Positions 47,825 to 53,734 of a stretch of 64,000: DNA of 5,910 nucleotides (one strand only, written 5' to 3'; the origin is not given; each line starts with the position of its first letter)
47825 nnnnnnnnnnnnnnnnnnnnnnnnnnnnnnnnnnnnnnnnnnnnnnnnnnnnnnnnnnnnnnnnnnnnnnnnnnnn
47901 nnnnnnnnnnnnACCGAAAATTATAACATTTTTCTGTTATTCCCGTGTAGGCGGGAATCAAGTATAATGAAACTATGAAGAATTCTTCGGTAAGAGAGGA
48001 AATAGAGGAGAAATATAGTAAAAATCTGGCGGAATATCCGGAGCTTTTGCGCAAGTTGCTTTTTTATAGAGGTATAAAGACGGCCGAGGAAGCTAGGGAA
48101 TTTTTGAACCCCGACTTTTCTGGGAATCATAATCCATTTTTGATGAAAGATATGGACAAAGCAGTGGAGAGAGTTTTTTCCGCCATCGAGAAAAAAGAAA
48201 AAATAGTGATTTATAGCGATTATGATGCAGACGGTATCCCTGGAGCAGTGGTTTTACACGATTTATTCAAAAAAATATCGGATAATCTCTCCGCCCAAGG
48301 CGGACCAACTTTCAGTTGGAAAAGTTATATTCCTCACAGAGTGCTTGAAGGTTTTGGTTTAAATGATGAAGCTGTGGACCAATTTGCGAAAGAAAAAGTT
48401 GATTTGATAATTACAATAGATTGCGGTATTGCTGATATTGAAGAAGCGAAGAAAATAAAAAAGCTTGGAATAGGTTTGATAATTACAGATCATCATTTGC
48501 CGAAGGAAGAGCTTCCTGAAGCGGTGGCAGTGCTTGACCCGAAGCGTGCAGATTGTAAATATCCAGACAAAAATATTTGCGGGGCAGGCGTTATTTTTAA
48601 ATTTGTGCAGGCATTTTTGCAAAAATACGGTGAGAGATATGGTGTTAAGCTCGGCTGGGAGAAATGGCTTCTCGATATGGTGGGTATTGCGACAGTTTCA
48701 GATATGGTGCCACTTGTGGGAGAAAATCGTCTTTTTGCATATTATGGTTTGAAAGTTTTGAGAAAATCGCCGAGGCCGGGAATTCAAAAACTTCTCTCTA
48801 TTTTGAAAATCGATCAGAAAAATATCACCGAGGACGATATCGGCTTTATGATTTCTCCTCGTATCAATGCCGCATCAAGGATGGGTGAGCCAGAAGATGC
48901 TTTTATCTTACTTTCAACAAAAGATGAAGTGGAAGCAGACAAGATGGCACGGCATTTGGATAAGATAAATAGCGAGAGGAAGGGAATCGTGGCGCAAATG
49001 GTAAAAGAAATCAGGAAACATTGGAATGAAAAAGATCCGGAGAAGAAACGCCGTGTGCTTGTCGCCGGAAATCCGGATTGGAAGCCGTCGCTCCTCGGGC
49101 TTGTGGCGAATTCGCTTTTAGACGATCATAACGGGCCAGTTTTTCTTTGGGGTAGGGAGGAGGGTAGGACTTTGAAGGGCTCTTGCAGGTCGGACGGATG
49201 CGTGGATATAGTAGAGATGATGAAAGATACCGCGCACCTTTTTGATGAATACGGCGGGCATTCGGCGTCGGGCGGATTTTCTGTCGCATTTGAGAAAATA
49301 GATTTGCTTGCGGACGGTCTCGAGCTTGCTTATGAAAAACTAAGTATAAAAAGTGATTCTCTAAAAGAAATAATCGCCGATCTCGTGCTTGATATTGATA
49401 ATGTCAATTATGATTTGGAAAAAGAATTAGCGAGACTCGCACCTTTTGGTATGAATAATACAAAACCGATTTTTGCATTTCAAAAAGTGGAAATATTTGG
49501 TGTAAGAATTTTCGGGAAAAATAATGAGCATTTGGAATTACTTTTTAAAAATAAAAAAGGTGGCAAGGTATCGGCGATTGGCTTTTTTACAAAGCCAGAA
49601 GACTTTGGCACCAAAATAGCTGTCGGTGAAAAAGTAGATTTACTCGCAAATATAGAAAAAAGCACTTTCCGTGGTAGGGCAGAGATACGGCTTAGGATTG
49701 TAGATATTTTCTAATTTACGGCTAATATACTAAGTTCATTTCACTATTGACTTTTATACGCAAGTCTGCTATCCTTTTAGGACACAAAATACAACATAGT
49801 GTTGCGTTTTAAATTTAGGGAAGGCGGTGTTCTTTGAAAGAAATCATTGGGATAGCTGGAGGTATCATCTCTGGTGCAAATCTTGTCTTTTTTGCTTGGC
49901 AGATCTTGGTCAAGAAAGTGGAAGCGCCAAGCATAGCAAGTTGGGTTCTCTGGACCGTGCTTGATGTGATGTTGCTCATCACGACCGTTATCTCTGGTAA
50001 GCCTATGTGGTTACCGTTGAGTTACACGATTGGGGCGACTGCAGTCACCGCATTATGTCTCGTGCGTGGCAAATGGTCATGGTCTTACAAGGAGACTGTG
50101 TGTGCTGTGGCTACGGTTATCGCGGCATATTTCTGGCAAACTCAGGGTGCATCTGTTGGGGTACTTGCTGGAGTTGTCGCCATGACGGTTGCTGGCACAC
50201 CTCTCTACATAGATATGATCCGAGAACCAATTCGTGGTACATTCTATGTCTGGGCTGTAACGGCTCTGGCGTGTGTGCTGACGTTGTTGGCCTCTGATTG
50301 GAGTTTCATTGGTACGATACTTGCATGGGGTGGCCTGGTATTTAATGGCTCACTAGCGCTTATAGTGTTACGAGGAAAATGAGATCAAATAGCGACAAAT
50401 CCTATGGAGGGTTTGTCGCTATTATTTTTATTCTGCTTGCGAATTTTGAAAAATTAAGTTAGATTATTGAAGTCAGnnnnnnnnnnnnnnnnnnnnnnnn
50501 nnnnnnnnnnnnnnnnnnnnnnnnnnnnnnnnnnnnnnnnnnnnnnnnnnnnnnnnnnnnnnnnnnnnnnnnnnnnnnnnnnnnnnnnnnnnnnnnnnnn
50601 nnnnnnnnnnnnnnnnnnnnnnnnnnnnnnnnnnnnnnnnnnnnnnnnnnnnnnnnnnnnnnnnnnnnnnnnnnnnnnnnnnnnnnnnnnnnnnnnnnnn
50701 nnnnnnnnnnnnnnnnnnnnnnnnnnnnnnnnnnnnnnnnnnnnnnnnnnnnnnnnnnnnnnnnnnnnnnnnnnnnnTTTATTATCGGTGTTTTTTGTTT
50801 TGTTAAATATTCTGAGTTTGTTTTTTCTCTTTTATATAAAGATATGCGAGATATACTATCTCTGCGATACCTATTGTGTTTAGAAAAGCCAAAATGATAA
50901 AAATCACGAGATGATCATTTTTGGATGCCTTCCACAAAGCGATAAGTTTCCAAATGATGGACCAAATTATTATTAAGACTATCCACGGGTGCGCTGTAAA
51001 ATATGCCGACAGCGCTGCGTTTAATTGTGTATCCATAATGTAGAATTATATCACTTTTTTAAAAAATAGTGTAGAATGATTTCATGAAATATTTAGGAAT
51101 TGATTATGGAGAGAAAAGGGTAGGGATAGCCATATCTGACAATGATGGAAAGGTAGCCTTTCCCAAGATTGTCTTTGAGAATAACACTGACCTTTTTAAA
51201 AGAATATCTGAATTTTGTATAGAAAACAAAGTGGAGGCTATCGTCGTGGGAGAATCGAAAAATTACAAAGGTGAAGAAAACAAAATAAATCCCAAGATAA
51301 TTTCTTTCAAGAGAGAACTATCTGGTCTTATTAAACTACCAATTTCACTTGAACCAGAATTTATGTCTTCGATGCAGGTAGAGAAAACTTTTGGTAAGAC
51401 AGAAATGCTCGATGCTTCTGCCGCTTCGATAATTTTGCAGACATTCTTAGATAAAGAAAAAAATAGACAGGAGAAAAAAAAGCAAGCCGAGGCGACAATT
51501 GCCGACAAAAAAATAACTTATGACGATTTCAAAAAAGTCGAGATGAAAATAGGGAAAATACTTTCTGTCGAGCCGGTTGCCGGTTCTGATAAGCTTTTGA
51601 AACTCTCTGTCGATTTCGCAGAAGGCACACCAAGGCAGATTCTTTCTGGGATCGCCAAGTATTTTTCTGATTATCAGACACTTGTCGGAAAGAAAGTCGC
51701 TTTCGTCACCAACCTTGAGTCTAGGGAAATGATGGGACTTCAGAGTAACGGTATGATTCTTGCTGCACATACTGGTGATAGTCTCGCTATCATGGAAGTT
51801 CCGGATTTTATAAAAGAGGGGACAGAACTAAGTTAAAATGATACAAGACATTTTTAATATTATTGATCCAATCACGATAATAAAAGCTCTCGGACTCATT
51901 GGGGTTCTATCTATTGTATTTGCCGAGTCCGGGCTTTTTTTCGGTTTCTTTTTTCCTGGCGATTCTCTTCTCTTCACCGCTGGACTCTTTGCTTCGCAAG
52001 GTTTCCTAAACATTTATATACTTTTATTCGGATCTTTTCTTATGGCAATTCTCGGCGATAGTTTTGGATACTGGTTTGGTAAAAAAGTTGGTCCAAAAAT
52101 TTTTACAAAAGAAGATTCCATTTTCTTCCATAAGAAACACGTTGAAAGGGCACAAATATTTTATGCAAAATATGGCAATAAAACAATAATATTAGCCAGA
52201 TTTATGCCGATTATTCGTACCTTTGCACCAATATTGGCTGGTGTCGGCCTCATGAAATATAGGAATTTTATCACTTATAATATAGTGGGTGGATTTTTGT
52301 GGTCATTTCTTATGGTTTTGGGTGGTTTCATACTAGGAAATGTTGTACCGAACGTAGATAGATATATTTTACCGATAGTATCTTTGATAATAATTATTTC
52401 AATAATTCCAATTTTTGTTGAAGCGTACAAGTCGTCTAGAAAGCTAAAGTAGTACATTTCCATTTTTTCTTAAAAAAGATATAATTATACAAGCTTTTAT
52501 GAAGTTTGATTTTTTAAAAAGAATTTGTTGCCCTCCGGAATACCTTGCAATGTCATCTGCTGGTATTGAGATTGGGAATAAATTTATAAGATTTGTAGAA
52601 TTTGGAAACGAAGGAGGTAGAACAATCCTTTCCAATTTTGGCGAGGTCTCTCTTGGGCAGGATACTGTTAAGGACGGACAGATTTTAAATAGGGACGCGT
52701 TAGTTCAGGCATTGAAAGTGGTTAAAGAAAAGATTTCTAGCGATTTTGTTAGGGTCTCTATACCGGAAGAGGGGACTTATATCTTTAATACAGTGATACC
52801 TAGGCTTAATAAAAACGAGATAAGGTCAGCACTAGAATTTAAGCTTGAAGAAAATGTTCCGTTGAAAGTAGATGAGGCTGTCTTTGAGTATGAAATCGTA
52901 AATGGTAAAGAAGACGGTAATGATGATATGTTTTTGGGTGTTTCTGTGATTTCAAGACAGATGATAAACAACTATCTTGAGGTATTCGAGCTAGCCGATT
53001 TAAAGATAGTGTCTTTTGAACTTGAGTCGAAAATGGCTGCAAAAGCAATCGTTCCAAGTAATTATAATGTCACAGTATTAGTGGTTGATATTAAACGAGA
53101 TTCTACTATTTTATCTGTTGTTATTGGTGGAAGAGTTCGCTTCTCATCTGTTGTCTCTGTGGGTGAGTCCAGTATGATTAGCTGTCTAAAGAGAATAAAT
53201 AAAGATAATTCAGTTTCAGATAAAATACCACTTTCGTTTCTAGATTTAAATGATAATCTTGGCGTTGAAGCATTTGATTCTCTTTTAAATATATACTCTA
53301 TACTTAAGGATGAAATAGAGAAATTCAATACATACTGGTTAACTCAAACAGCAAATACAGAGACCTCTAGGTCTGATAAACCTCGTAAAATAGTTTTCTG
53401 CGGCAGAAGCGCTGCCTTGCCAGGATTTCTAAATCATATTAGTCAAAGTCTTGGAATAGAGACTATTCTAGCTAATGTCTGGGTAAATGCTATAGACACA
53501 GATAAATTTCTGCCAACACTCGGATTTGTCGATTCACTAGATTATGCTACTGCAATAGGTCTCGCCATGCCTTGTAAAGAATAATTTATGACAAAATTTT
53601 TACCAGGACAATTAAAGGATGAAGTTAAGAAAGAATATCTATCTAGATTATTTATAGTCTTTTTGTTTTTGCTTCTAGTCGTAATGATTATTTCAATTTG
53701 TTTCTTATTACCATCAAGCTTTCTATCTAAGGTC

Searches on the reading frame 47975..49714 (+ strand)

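Call 10: search_protein_families(library=pfam, proteins=[window:47975-49714:+])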
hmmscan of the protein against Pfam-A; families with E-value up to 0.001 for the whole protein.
window:47975-49714:+ (579 aa): 3 families
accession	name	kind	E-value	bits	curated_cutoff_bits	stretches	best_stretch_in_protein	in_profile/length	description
PF17768.7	RecJ_OB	-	1.1e-23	83.8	27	1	469-577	2-107/107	RecJ OB domain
PF01368.27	DHH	-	4e-22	79.2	28.1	1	76-220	1-108/125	DHH family, N-terminal domain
PF02272.25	DHHA1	-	1.2e-07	32.5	25.9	1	360-447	3-94/102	DHHA1 domain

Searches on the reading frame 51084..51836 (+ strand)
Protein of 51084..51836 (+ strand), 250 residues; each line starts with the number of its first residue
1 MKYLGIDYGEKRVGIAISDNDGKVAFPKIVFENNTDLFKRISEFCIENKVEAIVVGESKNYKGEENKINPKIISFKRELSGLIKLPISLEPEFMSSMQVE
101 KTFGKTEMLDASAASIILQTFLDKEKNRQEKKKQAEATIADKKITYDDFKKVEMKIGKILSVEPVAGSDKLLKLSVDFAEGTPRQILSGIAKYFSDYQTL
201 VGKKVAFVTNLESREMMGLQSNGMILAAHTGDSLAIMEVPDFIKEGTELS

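Call 50: search_protein_families(library=pfam, proteins=[window:51084-51836:+])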
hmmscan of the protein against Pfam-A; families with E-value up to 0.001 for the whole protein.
window:51084-51836:+ (250 aa): 2 families
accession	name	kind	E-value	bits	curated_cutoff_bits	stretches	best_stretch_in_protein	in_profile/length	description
PF03652.20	RuvX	-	1.6e-25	90.4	29.2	1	1-123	1-133/134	Holliday junction resolvase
PF01588.26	tRNA_bind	-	2.4e-23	82.5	27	1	154-247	1-95/96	Putative tRNA binding domain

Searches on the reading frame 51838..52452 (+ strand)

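Call 50: search_protein_families(library=pfam, proteins=[window:51838-52452:+])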
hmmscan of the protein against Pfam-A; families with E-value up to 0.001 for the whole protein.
window:51838-52452:+ (204 aa): 1 family
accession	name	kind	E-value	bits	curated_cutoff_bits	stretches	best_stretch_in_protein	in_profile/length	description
PF09335.16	VTT_dom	-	6.4e-17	62.6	33.9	1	39-163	1-121/123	VTT domain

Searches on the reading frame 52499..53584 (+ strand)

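Call 10: search_protein_families(library=pfam, proteins=[window:52499-53584:+])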
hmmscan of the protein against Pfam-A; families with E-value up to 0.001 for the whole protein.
window:52499-53584:+ (361 aa): 2 families
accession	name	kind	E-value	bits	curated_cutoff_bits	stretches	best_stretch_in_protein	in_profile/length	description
PF11104.14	PilM_2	-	7.1e-21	74.9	27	2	22-215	1-204/340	Type IV pilus assembly protein PilM;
PF05134.19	T2SSL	-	8.8e-05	22.4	25.5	1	66-170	31-128/231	Type II secretion system (T2SS), protein L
